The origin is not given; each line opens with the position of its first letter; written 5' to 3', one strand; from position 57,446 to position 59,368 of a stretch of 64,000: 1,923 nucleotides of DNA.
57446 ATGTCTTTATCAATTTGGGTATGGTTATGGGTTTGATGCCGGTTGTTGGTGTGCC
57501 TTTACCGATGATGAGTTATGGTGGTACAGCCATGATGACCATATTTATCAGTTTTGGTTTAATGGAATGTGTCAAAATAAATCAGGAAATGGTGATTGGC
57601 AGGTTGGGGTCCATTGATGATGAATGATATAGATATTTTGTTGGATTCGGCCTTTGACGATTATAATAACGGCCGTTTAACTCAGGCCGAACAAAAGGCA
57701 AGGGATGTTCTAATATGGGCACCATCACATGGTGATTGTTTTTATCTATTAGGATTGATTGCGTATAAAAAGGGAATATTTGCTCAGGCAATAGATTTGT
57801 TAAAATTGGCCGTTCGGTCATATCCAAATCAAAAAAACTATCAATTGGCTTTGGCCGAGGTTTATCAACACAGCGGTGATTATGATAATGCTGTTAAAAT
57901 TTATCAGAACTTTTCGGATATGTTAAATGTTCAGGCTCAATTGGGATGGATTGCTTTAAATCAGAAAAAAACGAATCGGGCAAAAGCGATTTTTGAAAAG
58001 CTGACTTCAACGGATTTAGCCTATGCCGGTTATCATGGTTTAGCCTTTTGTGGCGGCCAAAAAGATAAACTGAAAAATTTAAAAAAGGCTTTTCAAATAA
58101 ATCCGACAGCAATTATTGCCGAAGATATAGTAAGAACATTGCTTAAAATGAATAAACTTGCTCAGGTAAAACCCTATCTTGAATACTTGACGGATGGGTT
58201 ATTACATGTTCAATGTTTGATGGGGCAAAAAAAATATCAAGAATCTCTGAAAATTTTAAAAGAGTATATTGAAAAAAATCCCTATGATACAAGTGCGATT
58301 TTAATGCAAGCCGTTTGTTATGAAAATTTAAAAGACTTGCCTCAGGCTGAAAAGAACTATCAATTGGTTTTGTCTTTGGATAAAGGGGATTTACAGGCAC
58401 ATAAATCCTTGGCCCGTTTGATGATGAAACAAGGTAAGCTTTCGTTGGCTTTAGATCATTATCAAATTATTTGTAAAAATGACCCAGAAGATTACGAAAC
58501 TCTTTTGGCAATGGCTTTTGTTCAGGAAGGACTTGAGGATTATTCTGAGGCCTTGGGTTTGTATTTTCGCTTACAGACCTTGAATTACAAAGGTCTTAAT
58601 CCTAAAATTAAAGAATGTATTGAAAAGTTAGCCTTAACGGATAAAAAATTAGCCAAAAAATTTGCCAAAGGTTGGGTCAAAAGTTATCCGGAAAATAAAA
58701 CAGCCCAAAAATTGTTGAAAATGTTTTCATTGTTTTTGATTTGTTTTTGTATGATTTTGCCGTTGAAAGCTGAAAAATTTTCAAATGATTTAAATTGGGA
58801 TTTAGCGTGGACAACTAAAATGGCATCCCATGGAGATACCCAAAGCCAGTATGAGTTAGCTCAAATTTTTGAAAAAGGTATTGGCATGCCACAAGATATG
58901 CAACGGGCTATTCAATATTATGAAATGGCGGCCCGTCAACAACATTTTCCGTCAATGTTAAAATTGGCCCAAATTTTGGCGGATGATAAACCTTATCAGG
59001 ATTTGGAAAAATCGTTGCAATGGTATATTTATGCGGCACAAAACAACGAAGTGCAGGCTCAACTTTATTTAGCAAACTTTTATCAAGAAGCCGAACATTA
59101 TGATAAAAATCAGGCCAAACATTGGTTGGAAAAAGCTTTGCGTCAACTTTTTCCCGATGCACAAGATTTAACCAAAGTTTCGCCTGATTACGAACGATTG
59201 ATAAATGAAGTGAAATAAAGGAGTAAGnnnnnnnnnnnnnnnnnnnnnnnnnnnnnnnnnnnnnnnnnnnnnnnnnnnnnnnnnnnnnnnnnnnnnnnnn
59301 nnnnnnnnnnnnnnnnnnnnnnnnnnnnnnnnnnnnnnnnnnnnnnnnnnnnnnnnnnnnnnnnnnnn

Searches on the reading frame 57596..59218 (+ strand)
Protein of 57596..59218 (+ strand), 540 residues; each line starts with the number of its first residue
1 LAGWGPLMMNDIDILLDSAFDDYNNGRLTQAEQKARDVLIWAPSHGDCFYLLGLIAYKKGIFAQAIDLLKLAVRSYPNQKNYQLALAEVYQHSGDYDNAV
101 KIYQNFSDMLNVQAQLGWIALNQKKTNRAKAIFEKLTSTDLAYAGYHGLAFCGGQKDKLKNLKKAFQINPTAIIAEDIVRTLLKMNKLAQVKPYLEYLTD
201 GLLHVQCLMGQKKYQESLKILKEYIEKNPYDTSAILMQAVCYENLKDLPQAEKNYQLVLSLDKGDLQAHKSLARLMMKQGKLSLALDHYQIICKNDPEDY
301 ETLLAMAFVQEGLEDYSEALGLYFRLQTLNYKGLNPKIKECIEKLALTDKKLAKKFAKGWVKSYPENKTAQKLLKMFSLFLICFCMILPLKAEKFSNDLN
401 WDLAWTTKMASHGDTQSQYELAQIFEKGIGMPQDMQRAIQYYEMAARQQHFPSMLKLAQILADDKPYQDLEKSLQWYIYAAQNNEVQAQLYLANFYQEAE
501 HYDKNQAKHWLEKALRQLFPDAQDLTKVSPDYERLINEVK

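Call 57: search_protein_families(library=pfam, proteins=[window:57596-59218:+], max_evalue=0.001)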
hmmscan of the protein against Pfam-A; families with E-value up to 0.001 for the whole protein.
window:57596-59218:+ (540 aa): 18 families
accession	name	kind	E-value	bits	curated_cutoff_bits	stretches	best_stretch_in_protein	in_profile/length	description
PF14559.12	TPR_19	-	5.7e-17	62.2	25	2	208-275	1-68/68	Tetratricopeptide repeat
PF13432.12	TPR_16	-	1.7e-16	60.8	32.7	1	23-79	8-64/65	Tetratricopeptide repeat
PF13174.12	TPR_6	-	8.4e-16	57.9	26.3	0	47-78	1-32/33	Tetratricopeptide repeat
PF07719.23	TPR_2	-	1.6e-15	56.3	27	0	48-78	3-33/34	Tetratricopeptide repeat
PF13428.12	TPR_14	-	2.6e-15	55.8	23.5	0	267-307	2-42/44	Tetratricopeptide repeat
PF08238.18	Sel1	-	7e-12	45.8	30.7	1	416-450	2-36/36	Sel1 repeat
PF13176.12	TPR_7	-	1.1e-10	41.2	27.9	0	85-105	4-24/36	Tetratricopeptide repeat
PF23914.1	TPR_CcmH_CycH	-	9e-10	39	42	0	211-261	100-150/158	Cytochrome c-type biogenesis protein H TPR domain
PF00515.34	TPR_1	-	1.8e-09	37.4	27.8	0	239-263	8-32/34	Tetratricopeptide repeat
PF13431.12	TPR_17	-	9.3e-09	35.3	24.4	0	222-252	3-33/34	Tetratricopeptide repeat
PF13181.12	TPR_8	-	1.3e-08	34.8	25.7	0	113-140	4-31/34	Tetratricopeptide repeat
PF24575.1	TPR_Slam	-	4.9e-07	30.6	35.2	0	220-307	3-88/104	Surface lipoprotein assembly modifier, N-terminal TPR repeats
PF13424.12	TPR_12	-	1e-06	29.3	30.1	0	84-104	7-27/77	Tetratricopeptide repeat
PF12895.13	ANAPC3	-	1.4e-05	25.7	27.2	0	202-255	27-79/82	Anaphase-promoting complex, cyclosome, subunit 3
PF13371.12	TPR_9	-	4.1e-05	23.9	35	0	241-301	4-64/73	Tetratricopeptide repeat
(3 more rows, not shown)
